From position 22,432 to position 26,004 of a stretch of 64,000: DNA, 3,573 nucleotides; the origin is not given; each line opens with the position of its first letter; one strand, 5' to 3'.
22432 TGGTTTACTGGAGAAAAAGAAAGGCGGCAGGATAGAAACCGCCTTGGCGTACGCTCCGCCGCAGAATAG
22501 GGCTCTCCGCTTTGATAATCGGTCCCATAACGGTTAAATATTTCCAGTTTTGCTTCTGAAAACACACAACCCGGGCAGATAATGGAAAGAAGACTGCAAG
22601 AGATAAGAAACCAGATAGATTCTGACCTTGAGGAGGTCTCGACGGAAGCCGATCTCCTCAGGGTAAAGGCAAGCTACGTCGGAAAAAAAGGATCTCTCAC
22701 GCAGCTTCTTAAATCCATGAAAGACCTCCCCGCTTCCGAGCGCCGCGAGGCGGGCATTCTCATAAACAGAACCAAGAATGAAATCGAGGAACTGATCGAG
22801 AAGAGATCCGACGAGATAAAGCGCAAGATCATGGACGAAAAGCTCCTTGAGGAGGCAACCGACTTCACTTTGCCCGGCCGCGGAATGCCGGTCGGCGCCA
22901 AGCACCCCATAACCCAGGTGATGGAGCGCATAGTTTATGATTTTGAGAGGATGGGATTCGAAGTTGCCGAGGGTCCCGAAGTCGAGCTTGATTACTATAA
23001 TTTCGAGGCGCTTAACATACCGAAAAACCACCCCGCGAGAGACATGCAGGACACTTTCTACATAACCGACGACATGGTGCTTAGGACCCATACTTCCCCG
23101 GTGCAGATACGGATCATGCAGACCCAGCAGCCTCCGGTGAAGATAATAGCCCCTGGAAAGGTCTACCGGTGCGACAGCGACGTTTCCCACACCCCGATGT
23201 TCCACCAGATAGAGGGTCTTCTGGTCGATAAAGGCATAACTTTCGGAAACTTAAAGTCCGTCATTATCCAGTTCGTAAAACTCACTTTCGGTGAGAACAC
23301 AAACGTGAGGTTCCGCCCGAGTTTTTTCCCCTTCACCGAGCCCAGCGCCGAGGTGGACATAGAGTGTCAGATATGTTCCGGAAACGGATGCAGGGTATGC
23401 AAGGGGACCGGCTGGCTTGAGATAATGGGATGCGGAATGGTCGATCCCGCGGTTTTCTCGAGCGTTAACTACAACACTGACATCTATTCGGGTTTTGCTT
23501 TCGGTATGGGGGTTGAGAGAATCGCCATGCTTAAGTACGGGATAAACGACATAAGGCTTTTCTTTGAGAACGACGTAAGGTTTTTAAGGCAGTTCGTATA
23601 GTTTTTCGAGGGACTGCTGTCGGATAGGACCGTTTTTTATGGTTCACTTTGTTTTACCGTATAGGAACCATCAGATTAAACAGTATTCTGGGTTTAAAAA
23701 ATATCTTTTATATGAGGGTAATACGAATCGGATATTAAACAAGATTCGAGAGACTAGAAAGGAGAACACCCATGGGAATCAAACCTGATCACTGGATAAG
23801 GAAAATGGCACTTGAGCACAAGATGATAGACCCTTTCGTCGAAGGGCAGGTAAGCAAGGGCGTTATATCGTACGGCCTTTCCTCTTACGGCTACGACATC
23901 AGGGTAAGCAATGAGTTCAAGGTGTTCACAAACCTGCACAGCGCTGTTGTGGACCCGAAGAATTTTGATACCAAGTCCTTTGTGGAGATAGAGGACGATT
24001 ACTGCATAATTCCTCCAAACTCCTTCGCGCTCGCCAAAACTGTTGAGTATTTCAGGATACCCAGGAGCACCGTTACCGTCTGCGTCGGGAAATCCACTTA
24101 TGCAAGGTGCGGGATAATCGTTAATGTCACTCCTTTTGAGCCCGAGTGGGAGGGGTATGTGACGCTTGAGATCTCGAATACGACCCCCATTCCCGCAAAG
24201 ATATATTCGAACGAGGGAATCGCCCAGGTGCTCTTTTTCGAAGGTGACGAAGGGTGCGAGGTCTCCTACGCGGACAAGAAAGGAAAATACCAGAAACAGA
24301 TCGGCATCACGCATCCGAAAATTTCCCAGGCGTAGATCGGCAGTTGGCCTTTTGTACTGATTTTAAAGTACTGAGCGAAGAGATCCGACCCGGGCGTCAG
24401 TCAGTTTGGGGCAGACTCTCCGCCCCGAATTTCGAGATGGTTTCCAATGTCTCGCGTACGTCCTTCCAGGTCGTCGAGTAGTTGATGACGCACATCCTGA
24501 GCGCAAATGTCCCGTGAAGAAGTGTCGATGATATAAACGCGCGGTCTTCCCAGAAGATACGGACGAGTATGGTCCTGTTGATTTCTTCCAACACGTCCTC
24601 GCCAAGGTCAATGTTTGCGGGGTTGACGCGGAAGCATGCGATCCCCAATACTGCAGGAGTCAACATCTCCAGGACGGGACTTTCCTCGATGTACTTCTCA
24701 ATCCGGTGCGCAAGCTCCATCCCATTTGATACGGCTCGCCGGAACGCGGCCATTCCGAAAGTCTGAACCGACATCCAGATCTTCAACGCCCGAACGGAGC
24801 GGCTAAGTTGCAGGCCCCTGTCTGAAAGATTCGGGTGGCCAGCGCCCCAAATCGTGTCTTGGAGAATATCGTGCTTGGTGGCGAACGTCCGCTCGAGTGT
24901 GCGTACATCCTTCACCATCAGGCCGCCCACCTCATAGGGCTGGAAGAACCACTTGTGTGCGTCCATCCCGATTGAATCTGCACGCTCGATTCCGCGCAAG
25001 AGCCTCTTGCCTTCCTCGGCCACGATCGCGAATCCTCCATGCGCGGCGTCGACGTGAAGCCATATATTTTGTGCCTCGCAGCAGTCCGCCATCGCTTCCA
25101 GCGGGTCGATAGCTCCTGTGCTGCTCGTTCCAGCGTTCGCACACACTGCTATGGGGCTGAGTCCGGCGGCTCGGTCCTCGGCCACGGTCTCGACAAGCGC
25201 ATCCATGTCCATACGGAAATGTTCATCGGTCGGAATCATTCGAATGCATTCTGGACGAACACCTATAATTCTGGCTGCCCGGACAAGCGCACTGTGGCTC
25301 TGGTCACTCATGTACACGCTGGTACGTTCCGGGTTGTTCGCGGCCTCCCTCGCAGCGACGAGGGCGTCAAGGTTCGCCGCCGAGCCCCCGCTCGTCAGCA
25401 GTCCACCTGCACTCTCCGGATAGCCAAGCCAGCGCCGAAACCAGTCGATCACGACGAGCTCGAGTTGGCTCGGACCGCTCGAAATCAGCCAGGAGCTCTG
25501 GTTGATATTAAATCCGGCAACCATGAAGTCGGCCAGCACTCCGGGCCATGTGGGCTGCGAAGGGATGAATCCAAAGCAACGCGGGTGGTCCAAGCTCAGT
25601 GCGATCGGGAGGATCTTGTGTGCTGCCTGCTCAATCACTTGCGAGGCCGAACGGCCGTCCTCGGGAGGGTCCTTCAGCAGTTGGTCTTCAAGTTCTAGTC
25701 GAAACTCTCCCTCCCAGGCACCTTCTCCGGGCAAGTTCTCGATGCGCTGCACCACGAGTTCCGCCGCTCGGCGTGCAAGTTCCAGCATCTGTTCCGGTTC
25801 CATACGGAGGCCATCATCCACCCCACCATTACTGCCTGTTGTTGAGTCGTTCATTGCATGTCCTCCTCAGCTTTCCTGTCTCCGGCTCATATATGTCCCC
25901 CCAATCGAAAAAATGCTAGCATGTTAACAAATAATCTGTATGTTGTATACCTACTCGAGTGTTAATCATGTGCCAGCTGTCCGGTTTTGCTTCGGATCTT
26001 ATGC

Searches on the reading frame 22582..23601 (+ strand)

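Call 26: search_protein_families(library=pfam, proteins=[window:22582-23601:+], max_evalue=0.001)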
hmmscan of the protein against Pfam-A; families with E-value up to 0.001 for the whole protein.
window:22582-23601:+ (339 aa): 2 families
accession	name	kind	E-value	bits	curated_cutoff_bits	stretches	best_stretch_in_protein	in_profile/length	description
PF01409.25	tRNA-synt_2d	-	1.9e-103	345.6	19.8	1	93-338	2-246/246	tRNA synthetases class II core domain (F)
PF02912.23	Phe_tRNA-synt_N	-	2e-20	72.9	22.3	1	21-88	2-69/69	Aminoacyl tRNA synthetase class II, N-terminal domain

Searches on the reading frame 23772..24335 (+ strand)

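Call 26: search_protein_families(library=pfam, proteins=[window:23772-24335:+], max_evalue=0.001)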
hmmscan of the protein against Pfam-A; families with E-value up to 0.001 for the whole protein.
window:23772-24335:+ (187 aa): 2 families
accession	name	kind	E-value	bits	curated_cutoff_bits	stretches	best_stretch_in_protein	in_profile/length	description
PF22769.1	DCD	-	1e-37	130.1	27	1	3-157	1-152/153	dCTP deaminase-like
PF00692.24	dUTPase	-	0.0002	21.6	22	0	77-158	23-104/129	dUTPase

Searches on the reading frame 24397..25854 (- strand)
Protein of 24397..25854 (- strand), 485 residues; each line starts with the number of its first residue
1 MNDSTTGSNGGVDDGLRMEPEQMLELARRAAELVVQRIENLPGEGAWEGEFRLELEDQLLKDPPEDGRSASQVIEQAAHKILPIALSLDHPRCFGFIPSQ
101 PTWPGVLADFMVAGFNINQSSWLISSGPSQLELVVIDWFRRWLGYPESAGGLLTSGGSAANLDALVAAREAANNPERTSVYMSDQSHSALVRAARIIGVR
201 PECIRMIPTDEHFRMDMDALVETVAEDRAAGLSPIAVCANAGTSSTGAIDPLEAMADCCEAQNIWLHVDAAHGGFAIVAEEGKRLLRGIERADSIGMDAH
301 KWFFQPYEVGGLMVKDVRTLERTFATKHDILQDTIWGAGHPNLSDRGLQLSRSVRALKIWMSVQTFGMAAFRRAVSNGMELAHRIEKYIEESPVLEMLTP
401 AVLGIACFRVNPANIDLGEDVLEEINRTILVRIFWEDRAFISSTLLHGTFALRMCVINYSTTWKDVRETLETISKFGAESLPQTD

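Call 9: search_protein_families(library=pfam, proteins=[window:24397-25854:-], max_evalue=0.001)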
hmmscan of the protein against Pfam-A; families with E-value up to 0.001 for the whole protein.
window:24397-25854:- (485 aa): 3 families
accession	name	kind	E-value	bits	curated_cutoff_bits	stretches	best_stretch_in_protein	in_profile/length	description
PF00282.25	Pyridoxal_deC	-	5.8e-67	226.5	27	1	61-410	10-374/375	Pyridoxal-dependent decarboxylase conserved domain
PF00155.27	Aminotran_1_2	-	1.4e-09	38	19.7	1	145-277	61-193/361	Aminotransferase class I and II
PF00266.25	Aminotran_5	-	6.3e-08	32.4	21.5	1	140-272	53-178/371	Aminotransferase class-V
